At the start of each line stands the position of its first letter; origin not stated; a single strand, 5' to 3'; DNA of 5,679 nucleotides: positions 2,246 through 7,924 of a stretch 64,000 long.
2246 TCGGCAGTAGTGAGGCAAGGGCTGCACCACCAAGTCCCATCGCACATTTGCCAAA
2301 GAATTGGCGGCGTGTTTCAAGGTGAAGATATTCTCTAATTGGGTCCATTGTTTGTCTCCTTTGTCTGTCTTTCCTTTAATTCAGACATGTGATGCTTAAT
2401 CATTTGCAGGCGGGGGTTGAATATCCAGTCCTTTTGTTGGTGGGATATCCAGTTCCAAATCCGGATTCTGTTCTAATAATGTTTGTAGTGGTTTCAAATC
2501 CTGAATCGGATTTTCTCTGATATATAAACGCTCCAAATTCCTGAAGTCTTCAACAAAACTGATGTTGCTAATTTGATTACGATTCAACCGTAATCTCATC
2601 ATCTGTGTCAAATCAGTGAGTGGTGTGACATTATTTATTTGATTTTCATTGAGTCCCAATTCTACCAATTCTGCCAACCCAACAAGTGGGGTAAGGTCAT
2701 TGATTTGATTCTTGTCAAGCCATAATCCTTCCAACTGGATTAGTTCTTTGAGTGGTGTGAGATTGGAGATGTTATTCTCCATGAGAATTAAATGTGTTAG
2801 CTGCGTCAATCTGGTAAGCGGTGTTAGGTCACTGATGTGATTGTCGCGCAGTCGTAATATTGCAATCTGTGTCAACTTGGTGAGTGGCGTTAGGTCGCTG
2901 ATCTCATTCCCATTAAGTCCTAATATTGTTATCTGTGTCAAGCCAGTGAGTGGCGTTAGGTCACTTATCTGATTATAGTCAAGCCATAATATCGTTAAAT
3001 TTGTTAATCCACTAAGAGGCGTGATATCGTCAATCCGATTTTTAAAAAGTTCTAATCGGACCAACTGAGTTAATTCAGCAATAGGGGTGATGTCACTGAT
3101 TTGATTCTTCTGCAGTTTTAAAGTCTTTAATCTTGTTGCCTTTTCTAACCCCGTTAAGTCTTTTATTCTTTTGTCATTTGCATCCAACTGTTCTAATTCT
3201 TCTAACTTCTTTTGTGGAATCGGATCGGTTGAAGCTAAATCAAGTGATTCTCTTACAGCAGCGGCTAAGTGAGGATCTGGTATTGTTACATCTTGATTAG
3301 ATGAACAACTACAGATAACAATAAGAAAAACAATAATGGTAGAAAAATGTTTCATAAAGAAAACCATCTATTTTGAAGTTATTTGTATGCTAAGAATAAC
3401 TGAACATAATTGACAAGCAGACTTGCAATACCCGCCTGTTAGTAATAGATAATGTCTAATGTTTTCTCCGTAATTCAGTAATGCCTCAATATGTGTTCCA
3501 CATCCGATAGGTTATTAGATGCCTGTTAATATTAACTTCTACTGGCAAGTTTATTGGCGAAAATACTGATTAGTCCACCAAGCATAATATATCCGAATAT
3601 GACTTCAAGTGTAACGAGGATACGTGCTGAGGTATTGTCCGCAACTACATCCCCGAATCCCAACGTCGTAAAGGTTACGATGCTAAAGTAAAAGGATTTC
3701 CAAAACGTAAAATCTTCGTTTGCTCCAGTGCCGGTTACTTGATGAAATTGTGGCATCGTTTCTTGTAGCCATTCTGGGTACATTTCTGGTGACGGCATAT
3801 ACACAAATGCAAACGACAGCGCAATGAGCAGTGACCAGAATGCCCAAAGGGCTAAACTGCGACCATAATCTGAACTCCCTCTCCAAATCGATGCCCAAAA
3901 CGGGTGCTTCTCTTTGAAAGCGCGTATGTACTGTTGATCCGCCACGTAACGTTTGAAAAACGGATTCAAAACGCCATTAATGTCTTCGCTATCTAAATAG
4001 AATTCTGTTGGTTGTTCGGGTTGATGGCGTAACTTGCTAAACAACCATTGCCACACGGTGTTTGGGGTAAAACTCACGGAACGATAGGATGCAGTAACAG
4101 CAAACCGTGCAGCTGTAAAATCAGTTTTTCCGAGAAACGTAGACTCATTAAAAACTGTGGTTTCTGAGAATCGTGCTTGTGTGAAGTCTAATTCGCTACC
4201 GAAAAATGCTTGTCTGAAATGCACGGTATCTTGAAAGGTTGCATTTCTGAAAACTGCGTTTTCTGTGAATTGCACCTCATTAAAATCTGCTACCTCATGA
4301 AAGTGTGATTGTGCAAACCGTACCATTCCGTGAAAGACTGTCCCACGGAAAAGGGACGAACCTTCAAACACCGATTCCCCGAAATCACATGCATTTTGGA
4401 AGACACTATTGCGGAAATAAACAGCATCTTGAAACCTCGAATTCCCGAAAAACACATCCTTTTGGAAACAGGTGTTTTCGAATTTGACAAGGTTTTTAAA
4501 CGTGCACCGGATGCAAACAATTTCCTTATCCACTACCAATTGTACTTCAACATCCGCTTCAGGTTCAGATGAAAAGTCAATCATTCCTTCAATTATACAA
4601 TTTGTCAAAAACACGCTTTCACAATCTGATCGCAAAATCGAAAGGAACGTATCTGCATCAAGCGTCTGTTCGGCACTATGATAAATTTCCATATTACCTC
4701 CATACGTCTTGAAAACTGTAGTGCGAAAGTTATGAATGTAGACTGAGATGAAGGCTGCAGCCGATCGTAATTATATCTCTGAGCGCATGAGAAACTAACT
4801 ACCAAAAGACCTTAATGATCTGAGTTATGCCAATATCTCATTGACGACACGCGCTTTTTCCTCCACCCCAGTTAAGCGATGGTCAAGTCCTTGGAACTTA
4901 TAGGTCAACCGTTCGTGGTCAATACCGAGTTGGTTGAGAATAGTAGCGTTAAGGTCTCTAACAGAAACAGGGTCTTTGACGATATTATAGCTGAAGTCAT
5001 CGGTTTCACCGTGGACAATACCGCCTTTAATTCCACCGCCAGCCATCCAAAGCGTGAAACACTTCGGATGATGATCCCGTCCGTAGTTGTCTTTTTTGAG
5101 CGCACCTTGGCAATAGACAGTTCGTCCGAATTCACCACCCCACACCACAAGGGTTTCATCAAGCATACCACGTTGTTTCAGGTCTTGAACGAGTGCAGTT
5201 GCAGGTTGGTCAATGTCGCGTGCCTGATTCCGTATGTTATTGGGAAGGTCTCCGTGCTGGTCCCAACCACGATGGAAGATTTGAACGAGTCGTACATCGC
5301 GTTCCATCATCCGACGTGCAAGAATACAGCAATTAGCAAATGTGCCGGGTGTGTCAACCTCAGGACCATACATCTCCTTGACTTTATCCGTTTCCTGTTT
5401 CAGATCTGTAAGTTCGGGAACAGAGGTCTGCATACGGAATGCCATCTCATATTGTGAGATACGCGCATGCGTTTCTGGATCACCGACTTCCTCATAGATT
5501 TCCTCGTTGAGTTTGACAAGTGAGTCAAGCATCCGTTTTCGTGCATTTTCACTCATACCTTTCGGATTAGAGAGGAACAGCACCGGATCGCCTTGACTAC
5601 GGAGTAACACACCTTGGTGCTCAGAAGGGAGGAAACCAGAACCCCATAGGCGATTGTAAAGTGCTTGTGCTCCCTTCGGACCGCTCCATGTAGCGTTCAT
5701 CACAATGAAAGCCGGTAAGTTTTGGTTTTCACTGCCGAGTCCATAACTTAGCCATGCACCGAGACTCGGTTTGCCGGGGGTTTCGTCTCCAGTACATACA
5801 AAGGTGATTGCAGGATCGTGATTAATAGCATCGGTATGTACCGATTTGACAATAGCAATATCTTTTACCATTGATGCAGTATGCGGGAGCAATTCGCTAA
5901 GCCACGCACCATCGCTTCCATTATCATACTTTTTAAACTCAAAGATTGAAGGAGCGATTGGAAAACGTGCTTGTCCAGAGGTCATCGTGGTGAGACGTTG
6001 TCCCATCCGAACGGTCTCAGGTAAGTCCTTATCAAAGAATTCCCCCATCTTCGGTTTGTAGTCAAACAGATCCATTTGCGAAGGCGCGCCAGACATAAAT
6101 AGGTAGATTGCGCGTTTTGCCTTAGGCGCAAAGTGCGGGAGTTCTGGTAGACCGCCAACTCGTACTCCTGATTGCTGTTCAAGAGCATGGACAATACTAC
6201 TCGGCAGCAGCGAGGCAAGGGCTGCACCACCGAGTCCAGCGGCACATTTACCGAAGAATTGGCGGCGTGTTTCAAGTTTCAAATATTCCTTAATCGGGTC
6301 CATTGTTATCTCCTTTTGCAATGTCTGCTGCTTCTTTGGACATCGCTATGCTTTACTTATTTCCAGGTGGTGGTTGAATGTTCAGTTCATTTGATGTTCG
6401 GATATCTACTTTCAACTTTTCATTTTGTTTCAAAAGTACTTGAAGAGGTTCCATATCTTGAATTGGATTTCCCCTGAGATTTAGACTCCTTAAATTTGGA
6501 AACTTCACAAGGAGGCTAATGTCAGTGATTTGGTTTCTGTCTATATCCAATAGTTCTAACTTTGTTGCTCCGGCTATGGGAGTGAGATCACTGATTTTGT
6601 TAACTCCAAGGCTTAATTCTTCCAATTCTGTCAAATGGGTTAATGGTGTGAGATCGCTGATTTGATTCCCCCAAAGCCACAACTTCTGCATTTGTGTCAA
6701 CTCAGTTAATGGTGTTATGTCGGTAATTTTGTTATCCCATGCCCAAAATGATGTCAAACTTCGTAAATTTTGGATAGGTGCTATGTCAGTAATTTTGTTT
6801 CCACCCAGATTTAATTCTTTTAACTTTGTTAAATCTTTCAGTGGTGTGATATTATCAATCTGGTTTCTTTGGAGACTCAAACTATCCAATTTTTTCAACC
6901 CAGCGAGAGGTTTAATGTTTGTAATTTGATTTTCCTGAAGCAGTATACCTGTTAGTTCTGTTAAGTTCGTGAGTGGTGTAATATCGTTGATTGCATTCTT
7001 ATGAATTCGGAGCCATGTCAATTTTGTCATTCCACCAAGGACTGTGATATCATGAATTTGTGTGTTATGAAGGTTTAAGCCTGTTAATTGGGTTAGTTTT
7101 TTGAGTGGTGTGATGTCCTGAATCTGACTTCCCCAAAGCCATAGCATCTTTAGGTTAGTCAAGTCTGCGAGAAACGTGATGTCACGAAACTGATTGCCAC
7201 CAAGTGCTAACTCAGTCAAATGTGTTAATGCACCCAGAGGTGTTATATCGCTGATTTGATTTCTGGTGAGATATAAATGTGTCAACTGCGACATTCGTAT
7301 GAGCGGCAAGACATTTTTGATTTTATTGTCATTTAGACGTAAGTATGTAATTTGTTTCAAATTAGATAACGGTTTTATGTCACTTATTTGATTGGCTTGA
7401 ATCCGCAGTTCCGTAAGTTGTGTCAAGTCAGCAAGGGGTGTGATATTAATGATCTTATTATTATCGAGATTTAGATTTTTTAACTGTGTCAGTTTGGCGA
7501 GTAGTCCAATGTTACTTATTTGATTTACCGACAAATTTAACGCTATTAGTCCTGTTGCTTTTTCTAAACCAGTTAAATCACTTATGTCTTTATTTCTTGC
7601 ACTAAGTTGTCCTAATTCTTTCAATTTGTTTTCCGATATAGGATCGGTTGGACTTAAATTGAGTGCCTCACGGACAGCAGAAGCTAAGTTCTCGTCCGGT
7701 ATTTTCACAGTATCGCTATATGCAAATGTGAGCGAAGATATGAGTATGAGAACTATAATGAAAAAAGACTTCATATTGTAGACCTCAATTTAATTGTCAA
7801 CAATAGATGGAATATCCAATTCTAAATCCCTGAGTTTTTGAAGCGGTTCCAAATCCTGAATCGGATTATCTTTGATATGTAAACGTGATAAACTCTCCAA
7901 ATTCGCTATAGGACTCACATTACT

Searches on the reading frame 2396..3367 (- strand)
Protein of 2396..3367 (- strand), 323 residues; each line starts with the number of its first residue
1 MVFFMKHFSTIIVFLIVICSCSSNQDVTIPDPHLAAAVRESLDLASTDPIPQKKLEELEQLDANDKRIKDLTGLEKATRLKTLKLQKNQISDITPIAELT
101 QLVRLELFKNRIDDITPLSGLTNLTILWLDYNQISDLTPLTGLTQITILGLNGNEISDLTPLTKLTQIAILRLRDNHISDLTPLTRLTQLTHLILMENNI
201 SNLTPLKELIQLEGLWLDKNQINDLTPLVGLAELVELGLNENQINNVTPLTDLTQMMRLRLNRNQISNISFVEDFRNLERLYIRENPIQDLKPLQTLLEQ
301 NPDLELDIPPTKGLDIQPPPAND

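Call 18: search_protein_families(library=pfam, proteins=[window:2396-3367:-], max_evalue=0.00001)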
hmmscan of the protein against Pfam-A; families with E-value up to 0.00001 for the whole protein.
window:2396-3367:- (323 aa): 5 families
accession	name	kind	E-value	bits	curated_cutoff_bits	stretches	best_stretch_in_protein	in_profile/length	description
PF12799.13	LRR_4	-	3.4e-40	135.6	27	5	100-141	1-43/44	Leucine Rich repeats (2 copies)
PF13855.12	LRR_8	-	5.3e-14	52.2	27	0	101-156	2-61/61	Leucine rich repeat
PF23952.1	LRR_EndoS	-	9e-09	36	27.9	0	54-142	20-107/116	Endo-beta-N-acetylglucosaminidase EndoS LRR domain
PF14580.12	LRR_9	-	9.6e-07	29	30.5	0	56-135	42-126/175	Leucine-rich repeat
PF23598.1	LRR_14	-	8.6e-06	25.2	40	0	155-281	11-141/353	Leucine-rich repeat region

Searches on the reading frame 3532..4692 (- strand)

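Call 18: search_protein_families(library=pfam, proteins=[window:3532-4692:-], max_evalue=0.00001)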
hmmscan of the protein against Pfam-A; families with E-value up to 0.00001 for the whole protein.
window:3532-4692:- (386 aa): 3 families
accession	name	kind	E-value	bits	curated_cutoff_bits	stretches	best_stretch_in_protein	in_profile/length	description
PF13576.12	Pentapeptide_3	-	2.7e-21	76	27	3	93-140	1-47/48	Pentapeptide repeats (9 copies)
PF07885.22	Ion_trans_2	-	7.4e-12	45.4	22.5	1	316-382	16-77/79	Ion channel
PF00520.37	Ion_trans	-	3e-06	27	25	1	275-383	128-234/241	Ion transport protein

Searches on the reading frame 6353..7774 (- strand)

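Call 18: search_protein_families(library=pfam, proteins=[window:6353-7774:-], max_evalue=0.00001)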
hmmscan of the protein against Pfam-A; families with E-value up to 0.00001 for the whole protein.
window:6353-7774:- (473 aa): 8 families
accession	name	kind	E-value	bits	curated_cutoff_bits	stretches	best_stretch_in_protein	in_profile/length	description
PF12799.13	LRR_4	-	4e-72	237.1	27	8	404-444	1-42/44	Leucine Rich repeats (2 copies)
PF13855.12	LRR_8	-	5.7e-32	109.7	27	1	383-438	2-61/61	Leucine rich repeat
PF23211.1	LRR_LRWD1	-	2.9e-17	63.4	28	0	376-439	36-99/190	Leucine-rich repeat and WD repeat-containing protein 1, LRR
PF00560.39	LRR_1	-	6.7e-14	49.5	20.6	0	317-333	1-19/23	Leucine Rich Repeat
PF23598.1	LRR_14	-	1e-12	48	40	1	169-439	7-276/353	Leucine-rich repeat region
PF23952.1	LRR_EndoS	-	1.9e-12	47.9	27.9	0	209-297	26-112/116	Endo-beta-N-acetylglucosaminidase EndoS LRR domain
PF14580.12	LRR_9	-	4.9e-11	42.9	30.5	0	217-308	30-127/175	Leucine-rich repeat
PF13516.12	LRR_6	-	5.6e-09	35.8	23.4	0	316-330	3-17/24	Leucine Rich repeat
